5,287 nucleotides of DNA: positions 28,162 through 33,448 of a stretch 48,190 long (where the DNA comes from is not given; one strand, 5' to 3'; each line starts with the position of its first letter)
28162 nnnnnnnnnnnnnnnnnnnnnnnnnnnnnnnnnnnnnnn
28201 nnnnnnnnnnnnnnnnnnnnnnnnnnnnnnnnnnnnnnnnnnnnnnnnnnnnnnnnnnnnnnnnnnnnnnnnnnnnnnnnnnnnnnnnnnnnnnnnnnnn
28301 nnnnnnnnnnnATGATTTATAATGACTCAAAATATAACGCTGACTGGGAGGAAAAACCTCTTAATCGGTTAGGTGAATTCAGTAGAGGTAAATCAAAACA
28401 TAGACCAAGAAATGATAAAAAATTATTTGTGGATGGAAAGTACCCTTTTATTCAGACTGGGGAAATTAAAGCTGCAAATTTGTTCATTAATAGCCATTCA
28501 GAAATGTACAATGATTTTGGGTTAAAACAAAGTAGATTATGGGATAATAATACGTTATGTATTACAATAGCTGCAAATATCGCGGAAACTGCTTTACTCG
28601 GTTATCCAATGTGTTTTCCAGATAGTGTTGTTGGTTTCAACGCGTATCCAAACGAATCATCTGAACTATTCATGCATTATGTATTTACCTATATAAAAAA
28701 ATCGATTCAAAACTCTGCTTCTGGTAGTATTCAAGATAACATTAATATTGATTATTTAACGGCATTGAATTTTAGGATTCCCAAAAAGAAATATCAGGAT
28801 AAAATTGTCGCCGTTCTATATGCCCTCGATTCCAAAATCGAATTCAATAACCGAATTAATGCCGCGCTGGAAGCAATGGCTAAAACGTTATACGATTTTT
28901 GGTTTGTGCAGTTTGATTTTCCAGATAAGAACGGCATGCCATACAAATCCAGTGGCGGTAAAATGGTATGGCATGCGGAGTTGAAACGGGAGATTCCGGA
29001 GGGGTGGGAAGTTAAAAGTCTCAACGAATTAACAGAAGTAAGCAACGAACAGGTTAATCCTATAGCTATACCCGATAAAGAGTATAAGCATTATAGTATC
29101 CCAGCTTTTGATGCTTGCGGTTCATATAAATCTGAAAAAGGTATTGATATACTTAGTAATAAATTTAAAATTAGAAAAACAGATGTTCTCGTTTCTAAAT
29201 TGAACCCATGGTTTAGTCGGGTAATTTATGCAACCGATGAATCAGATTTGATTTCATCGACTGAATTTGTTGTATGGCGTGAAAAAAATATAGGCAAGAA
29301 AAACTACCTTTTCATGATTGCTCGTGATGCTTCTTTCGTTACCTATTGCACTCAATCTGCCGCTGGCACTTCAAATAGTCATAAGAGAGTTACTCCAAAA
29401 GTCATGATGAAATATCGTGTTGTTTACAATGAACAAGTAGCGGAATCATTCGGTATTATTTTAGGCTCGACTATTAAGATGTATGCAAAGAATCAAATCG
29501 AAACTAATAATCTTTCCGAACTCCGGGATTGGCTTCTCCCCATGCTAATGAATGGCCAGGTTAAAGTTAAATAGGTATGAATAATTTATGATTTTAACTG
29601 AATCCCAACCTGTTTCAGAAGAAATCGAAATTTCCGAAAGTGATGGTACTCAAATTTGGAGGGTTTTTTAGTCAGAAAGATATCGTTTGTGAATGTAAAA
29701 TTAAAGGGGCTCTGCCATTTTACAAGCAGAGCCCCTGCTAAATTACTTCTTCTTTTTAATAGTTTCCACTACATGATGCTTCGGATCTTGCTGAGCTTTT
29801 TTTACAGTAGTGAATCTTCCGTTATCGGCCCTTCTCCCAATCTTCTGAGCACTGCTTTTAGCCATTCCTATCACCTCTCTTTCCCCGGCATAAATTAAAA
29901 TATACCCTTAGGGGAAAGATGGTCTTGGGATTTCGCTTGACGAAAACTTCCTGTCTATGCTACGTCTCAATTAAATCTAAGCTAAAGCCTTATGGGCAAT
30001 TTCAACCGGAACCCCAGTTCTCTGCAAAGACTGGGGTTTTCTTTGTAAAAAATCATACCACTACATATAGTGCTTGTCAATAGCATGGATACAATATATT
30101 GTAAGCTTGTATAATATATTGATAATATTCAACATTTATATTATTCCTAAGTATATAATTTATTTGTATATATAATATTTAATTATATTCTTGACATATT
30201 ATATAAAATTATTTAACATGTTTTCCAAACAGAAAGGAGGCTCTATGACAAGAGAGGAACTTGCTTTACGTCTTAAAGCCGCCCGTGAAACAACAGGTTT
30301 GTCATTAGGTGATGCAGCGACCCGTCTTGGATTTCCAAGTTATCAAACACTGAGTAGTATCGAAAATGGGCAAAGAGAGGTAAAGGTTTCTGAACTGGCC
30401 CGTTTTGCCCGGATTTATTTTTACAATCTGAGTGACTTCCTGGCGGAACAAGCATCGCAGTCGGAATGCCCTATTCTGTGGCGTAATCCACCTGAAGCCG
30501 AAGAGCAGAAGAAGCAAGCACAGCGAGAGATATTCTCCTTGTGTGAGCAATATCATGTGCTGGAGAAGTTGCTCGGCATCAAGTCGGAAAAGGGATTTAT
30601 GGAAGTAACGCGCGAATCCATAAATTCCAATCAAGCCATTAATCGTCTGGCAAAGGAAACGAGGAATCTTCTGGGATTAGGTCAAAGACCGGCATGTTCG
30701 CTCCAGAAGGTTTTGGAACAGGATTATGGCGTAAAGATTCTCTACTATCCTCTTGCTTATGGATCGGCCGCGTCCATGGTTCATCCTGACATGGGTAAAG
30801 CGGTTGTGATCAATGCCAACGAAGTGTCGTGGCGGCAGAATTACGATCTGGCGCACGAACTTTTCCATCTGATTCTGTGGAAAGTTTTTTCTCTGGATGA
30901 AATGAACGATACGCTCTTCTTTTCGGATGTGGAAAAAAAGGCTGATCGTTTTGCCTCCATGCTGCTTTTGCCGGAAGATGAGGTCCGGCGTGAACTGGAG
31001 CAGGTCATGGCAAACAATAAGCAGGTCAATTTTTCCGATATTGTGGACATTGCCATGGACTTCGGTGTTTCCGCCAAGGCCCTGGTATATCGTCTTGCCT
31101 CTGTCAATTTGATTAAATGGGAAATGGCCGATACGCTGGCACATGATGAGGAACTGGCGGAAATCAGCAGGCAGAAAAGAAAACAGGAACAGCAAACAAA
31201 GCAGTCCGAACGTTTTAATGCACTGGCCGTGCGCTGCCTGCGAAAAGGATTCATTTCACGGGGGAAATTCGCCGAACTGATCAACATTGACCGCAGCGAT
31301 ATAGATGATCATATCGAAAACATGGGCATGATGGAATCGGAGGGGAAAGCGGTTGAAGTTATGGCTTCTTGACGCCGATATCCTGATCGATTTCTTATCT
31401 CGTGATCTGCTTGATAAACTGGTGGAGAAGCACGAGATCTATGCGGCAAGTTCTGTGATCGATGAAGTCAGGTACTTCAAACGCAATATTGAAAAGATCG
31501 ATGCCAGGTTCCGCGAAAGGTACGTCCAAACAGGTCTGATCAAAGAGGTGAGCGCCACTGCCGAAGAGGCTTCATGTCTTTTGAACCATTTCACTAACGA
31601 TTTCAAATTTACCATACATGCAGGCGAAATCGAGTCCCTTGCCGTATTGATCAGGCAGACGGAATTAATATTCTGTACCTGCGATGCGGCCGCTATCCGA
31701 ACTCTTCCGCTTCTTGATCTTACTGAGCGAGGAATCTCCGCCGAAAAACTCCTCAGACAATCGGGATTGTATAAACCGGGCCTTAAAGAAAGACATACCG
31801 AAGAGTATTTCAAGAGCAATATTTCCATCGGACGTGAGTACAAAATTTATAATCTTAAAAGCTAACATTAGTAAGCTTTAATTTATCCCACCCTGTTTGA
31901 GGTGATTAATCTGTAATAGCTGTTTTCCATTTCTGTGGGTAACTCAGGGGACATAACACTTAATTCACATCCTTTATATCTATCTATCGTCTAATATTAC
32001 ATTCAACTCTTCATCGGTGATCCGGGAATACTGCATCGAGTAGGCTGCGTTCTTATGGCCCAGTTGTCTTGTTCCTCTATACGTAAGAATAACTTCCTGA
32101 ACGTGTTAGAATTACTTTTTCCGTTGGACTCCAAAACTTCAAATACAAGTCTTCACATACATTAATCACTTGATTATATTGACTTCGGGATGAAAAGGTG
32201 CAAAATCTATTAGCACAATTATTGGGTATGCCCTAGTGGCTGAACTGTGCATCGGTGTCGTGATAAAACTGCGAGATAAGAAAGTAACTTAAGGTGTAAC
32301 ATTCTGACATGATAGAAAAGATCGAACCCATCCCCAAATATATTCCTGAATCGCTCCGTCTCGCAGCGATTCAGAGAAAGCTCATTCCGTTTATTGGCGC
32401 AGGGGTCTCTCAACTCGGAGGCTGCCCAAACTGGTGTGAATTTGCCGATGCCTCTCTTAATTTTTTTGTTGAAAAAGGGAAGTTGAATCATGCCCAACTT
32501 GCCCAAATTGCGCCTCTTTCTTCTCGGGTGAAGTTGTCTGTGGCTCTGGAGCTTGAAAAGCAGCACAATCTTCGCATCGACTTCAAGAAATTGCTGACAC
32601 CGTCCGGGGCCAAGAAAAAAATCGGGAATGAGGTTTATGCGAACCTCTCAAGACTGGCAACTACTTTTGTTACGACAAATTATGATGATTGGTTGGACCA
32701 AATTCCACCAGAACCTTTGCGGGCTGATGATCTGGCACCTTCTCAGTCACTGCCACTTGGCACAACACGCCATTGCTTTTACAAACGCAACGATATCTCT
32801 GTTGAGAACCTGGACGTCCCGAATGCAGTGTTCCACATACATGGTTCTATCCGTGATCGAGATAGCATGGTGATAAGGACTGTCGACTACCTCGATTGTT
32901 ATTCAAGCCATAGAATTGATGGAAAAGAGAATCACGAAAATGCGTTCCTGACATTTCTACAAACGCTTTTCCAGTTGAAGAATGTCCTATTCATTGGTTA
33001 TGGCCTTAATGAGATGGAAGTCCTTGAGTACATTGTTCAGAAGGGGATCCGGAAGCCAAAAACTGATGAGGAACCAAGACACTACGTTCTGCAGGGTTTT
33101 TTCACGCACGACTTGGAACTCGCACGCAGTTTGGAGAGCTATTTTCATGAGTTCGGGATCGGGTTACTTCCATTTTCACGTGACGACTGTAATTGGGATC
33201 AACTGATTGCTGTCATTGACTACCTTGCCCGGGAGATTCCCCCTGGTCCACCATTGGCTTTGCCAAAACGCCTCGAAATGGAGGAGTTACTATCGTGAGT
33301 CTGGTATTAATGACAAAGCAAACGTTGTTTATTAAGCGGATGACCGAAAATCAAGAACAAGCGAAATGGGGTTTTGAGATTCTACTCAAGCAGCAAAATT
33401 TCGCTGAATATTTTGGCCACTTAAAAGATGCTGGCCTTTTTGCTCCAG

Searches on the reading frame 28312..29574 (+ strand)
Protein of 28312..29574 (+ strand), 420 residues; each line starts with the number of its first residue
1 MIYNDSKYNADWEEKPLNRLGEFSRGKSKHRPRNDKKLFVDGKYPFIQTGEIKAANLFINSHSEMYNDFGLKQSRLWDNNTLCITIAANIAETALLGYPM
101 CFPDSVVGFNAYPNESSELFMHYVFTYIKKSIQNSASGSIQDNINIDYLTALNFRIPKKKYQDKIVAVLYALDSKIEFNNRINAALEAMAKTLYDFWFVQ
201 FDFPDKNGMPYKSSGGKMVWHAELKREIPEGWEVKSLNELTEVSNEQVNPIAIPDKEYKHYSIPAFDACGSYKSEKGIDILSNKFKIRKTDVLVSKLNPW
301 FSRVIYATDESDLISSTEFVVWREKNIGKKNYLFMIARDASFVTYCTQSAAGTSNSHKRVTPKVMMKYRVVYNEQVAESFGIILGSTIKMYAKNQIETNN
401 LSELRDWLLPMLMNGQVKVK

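Call 31: search_protein_families(library=pfam, proteins=[window:28312-29574:+], max_evalue=0.001)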
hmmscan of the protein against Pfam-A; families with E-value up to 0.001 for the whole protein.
window:28312-29574:+ (420 aa): 1 family
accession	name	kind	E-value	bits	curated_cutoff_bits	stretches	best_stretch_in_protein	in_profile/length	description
PF01420.25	Methylase_S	-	1.7e-21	77.6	22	1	10-187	2-167/168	Type I restriction modification DNA specificity domain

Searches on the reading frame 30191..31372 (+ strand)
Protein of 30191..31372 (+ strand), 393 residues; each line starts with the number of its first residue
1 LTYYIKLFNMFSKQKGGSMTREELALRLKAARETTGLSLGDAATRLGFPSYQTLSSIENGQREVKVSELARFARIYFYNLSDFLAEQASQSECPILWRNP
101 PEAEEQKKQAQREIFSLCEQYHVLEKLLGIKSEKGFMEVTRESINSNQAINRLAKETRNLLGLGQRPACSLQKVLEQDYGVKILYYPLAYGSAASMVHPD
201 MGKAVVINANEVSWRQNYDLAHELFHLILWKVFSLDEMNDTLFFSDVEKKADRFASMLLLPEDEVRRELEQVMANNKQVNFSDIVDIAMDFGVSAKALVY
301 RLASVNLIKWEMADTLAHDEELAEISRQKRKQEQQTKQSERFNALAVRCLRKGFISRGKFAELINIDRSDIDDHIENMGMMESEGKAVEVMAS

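Call 31: search_protein_families(library=pfam, proteins=[window:30191-31372:+], max_evalue=0.001)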
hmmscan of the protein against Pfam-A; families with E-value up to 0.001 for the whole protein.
window:30191-31372:+ (393 aa): 3 families
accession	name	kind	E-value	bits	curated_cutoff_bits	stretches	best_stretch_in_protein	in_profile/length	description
PF06114.19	Peptidase_M78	-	4.1e-12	46.4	22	1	178-302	3-122/123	IrrE N-terminal-like domain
PF13560.12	HTH_31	-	9.1e-11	42.3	27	1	23-76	1-54/64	Helix-turn-helix domain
PF01381.28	HTH_3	-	1.1e-07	32.2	23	1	28-82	1-54/55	Helix-turn-helix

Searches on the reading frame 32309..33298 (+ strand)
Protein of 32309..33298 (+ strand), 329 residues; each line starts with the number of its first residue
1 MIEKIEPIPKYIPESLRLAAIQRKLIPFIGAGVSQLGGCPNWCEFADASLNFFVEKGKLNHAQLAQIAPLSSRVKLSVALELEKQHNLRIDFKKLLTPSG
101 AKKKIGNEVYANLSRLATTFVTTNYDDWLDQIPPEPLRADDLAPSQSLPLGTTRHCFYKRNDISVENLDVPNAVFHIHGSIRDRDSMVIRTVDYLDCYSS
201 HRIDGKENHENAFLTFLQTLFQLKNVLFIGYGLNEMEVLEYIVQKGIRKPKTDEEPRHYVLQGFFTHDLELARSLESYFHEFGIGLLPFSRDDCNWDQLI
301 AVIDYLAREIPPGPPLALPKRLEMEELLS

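Call 3: search_protein_families(library=padloc, proteins=[window:32309-33298:+], max_evalue=0.01)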
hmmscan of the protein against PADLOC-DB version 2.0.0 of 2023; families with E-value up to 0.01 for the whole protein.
window:32309-33298:+ (329 aa): 6 families
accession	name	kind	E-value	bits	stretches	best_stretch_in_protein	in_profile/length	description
PDLC04166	Dsr1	-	1.2e-48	163.6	1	3-310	4-283/1227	-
PDLC03856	LmuA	-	1.5e-11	42.1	1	15-261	7-228/433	-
PDLC00407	ThsA1|ThsA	-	3.4e-10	37.1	1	28-261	25-222/478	STALD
PDLC00409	ThsA1|ThsA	-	1.2e-08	32.6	1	27-261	25-223/242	STALD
PDLC04968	PDC-S25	-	4.9e-07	27.1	1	165-238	170-234/517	-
PDLC04967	PDC-S25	-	0.007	13.4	0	173-203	188-217/528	-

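Call 4: search_protein_families(library=pfam, proteins=[window:32309-33298:+], max_evalue=0.01)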
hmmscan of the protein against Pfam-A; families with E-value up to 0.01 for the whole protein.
window:32309-33298:+ (329 aa): 1 family
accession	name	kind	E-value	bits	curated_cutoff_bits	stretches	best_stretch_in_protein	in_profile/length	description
PF13289.12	SIR2_2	-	6.6e-18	65.6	24.5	1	119-279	2-137/141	SIR2-like domain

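Call 9: search_protein_families(library=ncbifam, proteins=[window:32309-33298:+], max_evalue=0.1)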
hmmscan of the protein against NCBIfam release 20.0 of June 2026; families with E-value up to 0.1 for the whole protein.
window:32309-33298:+ (329 aa): 1 family
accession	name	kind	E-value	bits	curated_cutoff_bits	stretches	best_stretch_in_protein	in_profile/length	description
NF041818.1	Dsr1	equivalog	0.086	10.5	1400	0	12-131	10-134/1263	anti-phage defense-associated sirtuin Dsr1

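Call 52: find_homologous_proteins(query=window:32309-33295:+)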
Query window:32309-33295:+ (329 aa): 790 proteins with E <= 0.001 among 3660 candidates; the best 120 are listed.
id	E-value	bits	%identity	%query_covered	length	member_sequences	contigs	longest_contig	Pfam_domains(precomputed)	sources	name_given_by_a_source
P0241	2.6e-208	709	94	100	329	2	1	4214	PF13289.13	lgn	-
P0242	5.7e-205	698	93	100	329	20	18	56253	PF13289.13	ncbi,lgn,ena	-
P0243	4.3e-199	678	90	100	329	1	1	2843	PF13289.13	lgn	-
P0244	1.4e-191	654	88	100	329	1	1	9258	PF13289.13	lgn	-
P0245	3.0e-179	613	83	100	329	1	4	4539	PF13289.13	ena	-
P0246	1.8e-173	594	82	100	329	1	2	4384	PF13289.13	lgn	-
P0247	5.1e-172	589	79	100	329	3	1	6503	PF13289.13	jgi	jgi:hypothetical protein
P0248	1.3e-171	588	82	100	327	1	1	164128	PF13289.13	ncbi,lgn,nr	ncbi:MAG: SIR2 family protein [Desulfovibrionales bacterium]|nr:SIR2 family protein [Desulfovibriona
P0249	1.5e-170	585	81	100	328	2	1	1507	PF13289.13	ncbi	-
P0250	1.7e-170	584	81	100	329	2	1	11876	PF13289.13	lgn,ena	-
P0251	2.7e-170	584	82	100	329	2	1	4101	PF13289.13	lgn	-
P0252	3.9e-169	580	80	100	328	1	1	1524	PF13289.13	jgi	-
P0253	1.4e-168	578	77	100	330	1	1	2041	PF13289.13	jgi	jgi:hypothetical protein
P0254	2.2e-168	578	79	100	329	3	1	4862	PF13289.13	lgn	-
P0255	1.1e-166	572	78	100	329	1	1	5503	PF13289.13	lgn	-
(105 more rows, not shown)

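Call 53: find_encoding_contigs(protein=P0242, flank=10000, max_places=6)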
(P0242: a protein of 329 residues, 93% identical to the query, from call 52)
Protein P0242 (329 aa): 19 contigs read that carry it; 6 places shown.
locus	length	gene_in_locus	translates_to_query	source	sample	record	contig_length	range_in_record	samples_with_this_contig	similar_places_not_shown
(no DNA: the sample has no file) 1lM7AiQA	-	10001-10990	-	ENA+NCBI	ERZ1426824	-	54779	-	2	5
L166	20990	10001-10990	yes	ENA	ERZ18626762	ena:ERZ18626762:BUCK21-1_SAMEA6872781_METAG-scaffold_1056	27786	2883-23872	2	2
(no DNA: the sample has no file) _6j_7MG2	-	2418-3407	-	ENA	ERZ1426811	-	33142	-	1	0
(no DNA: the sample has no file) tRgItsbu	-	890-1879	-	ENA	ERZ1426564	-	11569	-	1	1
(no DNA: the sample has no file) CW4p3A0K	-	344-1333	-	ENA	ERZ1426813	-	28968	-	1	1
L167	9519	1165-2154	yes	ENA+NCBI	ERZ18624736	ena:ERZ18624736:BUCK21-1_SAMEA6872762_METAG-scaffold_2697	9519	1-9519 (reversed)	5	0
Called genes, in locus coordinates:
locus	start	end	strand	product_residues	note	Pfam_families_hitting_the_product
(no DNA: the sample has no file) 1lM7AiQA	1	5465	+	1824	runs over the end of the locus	PF13195:DUF4011, PF13086:AAA_11 (weak), PF13604:AAA_30 (faint), PF13245:AAA_19 (faint), PF13086:AAA_11, PF13087:AAA_12, PF18741:MTES_1575, PF01272:GreA_GreB (weak)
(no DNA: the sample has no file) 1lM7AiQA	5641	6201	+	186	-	PF00753:Lactamase_B, PF23023:Anti-Pycsar_Apyc1 (faint)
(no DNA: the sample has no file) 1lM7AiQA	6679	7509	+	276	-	-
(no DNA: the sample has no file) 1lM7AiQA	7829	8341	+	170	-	-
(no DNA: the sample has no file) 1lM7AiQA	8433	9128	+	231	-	-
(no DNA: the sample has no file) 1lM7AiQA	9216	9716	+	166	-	-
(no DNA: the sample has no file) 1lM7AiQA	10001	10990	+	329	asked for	PF13289:SIR2_2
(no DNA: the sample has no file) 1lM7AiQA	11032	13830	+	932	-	-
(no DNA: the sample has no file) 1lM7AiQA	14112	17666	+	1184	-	PF13091:PLDc_2 (weak), PF00176:SNF2-rel_dom, PF04851:ResIII, PF13401:AAA_22 (weak), PF00271:Helicase_C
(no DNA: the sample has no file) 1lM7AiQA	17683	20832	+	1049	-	PF02384:N6_Mtase (faint), PF07669:Eco57I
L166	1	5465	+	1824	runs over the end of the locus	PF13195:DUF4011, PF13086:AAA_11 (weak), PF13604:AAA_30 (faint), PF13245:AAA_19 (faint), PF13086:AAA_11, PF13087:AAA_12, PF18741:MTES_1575, PF01272:GreA_GreB (weak)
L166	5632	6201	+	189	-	PF23023:Anti-Pycsar_Apyc1 (faint), PF00753:Lactamase_B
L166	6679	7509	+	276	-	-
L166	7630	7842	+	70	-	-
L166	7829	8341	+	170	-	-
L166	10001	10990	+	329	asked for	PF13289:SIR2_2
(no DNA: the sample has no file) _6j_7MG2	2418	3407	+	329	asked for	PF13289:SIR2_2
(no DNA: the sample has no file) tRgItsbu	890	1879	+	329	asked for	PF13289:SIR2_2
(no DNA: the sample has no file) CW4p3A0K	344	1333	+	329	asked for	PF13289:SIR2_2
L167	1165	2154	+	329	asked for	PF13289:SIR2_2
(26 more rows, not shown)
